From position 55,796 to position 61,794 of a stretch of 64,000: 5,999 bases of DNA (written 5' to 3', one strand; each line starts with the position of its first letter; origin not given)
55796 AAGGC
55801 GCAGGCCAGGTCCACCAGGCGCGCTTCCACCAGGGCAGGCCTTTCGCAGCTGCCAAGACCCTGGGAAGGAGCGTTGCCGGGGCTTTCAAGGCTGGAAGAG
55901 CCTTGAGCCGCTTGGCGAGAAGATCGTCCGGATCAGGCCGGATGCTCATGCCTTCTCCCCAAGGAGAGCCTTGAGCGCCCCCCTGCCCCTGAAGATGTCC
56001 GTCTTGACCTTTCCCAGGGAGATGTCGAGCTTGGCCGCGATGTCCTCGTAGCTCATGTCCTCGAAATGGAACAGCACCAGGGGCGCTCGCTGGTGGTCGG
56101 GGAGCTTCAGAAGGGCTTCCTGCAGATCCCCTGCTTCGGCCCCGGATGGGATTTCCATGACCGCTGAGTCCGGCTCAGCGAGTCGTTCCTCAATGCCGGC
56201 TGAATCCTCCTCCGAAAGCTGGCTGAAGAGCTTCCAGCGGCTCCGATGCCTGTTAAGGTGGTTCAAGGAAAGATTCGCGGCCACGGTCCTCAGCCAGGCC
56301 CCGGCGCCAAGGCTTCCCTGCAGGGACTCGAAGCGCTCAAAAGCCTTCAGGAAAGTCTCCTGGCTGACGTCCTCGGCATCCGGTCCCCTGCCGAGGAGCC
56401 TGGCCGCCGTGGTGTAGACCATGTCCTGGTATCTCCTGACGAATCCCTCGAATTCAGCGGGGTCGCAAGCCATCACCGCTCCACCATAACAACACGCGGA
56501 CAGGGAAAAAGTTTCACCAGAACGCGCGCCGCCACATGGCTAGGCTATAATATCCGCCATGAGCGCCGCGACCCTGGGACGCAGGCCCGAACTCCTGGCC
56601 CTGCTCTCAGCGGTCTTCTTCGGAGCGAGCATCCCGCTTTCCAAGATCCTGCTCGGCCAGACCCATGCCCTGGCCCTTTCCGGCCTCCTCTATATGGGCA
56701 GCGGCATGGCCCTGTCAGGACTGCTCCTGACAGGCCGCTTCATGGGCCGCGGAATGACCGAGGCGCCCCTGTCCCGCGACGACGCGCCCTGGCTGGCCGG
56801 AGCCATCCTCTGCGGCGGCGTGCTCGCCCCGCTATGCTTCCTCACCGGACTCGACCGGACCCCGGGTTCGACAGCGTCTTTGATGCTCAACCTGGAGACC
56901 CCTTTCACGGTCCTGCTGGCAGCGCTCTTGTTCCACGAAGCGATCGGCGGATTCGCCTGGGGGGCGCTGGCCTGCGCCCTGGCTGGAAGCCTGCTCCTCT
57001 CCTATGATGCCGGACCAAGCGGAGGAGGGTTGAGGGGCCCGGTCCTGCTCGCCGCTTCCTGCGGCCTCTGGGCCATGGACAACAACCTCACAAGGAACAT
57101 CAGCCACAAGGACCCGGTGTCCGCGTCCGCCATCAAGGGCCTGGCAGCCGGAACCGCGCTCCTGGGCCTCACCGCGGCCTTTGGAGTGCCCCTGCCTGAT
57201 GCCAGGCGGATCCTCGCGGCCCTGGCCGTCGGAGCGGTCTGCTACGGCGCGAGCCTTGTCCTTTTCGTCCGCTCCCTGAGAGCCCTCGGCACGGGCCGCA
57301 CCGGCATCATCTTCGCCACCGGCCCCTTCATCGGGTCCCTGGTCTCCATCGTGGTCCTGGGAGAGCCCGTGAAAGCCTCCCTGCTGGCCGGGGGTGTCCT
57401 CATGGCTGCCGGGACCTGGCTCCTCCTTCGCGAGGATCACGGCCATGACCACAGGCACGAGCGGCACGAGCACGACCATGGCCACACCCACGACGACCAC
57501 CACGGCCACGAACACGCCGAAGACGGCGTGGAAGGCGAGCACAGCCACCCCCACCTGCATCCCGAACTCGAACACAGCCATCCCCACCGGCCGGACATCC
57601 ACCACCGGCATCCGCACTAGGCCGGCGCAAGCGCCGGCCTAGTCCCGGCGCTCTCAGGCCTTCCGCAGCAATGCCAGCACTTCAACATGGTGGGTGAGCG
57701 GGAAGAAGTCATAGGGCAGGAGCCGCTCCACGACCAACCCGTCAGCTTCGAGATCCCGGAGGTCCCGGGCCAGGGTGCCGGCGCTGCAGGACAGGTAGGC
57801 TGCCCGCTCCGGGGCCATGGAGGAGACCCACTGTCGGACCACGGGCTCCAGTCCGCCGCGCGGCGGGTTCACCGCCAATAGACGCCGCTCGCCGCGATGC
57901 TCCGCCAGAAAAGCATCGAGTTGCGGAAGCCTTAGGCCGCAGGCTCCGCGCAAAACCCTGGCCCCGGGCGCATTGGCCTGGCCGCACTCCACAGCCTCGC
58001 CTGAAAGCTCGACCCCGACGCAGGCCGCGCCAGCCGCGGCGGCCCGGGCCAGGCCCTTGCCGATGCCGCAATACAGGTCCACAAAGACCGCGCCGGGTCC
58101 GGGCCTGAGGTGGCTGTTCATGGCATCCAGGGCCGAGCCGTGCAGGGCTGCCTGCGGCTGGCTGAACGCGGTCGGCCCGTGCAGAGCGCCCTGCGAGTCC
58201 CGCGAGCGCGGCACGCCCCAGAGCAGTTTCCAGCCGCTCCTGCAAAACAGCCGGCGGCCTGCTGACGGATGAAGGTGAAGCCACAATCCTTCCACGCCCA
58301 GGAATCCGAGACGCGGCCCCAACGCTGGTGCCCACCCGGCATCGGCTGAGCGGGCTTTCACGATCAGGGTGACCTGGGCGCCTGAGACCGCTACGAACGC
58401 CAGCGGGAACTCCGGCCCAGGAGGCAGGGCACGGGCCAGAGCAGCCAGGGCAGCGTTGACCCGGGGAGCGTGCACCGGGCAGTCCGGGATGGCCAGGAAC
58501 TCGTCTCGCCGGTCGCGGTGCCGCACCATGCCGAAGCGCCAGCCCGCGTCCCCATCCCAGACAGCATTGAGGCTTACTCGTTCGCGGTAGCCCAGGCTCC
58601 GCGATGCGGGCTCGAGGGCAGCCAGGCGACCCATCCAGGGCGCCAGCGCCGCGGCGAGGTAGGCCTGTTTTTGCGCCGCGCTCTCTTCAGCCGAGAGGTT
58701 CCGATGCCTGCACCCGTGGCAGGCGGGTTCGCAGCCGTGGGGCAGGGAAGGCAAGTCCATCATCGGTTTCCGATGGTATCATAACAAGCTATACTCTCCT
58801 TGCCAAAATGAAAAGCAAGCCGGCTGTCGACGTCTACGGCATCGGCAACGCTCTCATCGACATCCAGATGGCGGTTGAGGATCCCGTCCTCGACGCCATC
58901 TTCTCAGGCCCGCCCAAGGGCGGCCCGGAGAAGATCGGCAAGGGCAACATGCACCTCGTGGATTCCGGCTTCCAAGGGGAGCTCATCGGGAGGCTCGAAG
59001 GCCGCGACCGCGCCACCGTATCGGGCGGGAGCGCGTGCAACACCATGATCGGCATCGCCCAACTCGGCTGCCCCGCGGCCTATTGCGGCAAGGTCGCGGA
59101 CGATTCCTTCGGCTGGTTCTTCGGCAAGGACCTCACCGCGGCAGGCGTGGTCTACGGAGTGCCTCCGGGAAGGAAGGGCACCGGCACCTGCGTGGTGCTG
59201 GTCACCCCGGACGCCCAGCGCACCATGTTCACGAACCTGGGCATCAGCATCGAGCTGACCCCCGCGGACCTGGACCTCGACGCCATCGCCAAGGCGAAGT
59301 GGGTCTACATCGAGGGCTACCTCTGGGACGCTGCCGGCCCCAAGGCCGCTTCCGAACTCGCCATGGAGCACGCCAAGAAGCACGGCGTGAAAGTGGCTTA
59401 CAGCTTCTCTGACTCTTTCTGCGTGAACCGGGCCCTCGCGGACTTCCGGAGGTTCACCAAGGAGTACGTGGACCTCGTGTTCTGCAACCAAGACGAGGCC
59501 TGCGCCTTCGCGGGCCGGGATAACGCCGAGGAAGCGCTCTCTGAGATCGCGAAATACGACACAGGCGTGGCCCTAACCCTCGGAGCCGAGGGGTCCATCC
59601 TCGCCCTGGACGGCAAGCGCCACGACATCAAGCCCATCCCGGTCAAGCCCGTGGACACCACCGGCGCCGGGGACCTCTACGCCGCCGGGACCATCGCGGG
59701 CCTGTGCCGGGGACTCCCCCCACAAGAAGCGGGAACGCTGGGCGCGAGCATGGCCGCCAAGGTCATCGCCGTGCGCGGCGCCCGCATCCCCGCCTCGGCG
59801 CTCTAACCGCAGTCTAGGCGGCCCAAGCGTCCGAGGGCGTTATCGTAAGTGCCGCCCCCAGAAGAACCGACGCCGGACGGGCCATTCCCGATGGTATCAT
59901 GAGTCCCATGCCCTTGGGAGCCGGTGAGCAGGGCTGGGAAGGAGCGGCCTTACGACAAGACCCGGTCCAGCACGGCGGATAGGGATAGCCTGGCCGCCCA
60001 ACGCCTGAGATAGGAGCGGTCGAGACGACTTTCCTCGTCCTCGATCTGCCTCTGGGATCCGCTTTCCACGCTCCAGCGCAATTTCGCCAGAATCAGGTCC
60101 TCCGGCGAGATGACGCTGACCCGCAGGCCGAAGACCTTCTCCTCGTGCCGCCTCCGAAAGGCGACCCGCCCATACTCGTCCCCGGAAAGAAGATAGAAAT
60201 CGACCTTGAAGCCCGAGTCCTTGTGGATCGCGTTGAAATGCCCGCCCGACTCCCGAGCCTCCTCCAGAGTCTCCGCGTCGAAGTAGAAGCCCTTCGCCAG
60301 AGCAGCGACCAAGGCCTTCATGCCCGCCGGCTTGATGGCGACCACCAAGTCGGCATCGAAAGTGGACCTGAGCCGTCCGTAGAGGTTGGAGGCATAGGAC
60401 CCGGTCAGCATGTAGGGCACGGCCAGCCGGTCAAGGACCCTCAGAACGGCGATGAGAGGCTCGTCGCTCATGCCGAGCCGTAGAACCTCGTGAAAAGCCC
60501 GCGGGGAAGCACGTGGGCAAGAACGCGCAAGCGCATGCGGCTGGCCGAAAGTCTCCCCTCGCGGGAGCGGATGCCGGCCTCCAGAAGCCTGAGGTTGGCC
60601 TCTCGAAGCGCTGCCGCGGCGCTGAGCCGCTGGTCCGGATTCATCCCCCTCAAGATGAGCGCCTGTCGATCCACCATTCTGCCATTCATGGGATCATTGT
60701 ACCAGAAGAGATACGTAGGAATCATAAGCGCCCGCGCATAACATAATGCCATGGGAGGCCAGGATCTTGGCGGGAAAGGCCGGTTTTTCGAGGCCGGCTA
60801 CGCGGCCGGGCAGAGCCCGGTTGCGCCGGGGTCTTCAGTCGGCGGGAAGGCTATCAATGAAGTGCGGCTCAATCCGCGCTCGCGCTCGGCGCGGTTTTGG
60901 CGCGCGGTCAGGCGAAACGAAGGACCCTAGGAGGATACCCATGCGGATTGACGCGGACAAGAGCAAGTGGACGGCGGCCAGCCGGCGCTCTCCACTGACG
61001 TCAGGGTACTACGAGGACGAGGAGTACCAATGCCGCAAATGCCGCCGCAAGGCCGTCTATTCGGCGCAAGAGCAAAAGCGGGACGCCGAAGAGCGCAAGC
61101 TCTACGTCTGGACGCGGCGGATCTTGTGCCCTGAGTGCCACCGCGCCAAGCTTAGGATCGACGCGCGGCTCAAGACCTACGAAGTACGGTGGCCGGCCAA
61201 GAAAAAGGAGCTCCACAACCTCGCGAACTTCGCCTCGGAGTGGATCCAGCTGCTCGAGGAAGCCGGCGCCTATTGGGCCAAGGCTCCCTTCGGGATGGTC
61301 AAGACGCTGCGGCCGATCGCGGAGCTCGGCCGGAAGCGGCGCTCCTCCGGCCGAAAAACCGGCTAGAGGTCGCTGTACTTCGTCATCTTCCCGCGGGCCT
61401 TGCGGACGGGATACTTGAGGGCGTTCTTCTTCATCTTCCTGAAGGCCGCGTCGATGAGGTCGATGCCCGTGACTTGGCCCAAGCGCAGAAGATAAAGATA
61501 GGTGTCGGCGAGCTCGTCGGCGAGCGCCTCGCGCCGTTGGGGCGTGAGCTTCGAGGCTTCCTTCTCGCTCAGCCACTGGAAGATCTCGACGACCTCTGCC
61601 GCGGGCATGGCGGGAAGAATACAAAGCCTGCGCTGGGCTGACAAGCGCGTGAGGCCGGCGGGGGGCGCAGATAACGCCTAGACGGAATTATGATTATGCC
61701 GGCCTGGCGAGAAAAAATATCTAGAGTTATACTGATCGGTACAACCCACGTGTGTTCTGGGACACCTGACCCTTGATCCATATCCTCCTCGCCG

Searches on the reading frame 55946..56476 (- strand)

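Call 63: search_protein_families(library=pfam, proteins=[window:55946-56476:-], max_evalue=0.001)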
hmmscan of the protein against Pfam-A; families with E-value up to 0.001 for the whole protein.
window:55946-56476:- (176 aa): 3 families
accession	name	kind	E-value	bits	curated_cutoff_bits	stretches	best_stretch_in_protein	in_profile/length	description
PF08281.18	Sigma70_r4_2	-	3.9e-16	58.9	25.7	1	117-168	3-54/54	Sigma-70, region 4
PF04542.20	Sigma70_r2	-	2.7e-15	56.3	24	1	12-79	1-70/71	Sigma-70 region 2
PF04545.22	Sigma70_r4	-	8.9e-09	35.2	24.1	1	121-169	1-49/50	Sigma-70, region 4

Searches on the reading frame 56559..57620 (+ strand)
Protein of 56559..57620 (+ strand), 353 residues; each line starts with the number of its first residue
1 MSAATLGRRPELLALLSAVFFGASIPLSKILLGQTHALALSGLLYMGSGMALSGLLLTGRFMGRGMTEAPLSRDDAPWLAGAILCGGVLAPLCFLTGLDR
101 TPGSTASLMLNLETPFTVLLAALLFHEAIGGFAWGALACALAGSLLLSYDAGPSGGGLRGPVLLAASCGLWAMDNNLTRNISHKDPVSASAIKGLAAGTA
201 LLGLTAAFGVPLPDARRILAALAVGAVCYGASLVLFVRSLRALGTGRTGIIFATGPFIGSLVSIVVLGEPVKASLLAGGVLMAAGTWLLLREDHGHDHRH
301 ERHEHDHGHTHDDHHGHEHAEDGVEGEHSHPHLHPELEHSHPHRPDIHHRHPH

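Call 63: search_protein_families(library=pfam, proteins=[window:56559-57620:+], max_evalue=0.001)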
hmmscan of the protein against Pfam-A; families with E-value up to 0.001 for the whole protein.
window:56559-57620:+ (353 aa): 1 family
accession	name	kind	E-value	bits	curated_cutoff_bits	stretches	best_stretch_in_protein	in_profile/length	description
PF00892.27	EamA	-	1.5e-27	97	28.2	2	11-148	4-134/135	EamA-like transporter family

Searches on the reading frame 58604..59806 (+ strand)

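Call 63: search_protein_families(library=pfam, proteins=[window:58604-59806:+], max_evalue=0.001)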
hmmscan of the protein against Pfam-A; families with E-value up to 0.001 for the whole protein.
window:58604-59806:+ (400 aa): 1 family
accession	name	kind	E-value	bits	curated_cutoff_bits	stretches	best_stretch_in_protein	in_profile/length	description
PF00294.29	PfkB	-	9.1e-47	160.3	25.8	1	136-397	31-299/302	pfkB family carbohydrate kinase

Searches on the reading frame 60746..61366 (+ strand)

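Call 63: search_protein_families(library=pfam, proteins=[window:60746-61366:+], max_evalue=0.001)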
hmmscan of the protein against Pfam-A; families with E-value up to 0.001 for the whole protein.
window:60746-61366:+ (206 aa): 2 families
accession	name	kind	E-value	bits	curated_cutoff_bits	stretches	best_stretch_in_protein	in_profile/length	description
PF13451.12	zf_Tbcl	-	5e-05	23.6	24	1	90-135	1-43/48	Probable treble clef domain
PF19817.4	DUF6300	-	0.00012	22.5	27.8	1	90-168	6-86/110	Family of unknown function (DUF6300)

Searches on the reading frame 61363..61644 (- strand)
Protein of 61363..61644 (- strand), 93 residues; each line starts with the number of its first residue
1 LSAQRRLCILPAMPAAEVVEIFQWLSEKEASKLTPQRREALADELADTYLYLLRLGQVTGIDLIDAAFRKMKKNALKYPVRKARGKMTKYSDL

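Call 63: search_protein_families(library=pfam, proteins=[window:61363-61644:-], max_evalue=0.001)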
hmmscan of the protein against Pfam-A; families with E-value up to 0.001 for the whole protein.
window:61363-61644:- (93 aa): 1 family
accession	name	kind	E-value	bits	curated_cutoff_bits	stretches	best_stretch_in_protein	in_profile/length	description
PF12643.12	MazG-like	-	3.1e-13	50.2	27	1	15-93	7-85/85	MazG-like family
